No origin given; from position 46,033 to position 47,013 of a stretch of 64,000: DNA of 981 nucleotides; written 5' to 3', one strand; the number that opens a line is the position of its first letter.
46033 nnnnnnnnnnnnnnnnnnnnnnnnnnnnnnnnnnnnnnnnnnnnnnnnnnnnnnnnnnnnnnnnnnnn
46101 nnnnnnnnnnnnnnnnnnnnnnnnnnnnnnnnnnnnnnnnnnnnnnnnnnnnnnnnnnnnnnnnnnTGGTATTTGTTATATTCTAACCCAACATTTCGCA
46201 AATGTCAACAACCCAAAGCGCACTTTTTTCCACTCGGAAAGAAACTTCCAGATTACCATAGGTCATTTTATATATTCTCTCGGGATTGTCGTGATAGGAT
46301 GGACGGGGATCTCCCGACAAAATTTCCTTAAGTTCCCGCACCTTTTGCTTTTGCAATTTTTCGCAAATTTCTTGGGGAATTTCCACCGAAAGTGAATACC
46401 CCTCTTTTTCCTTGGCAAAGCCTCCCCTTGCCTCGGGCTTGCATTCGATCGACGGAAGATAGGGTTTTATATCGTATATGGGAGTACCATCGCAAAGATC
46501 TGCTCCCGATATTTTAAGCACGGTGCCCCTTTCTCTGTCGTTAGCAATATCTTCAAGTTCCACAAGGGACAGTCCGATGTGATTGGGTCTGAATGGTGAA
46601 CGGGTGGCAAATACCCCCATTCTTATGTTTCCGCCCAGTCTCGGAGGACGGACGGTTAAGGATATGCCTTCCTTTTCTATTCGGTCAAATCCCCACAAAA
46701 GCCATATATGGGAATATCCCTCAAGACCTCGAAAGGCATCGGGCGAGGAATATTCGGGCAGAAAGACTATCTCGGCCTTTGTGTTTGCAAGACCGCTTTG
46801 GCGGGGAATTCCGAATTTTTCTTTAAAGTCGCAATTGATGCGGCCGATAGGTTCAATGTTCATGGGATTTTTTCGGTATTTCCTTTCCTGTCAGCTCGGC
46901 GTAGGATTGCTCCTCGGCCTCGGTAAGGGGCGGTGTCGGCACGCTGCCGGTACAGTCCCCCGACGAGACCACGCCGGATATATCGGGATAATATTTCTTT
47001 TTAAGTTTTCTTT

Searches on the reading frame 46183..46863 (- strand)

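Call 76: search_protein_families(library=pfam, proteins=[window:46183-46863:-], max_evalue=0.00001)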
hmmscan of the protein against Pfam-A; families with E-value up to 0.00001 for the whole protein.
window:46183-46863:- (226 aa): 2 families
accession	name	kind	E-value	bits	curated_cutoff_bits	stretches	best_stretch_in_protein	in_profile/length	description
PF01980.22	TrmO_N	-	1.3e-42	145.1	26.8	1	18-139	1-115/116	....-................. O N-terminal domain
PF18389.7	TrmO_C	-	3.5e-10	40.3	27.1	1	160-212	5-65/65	TrmO C-terminal domain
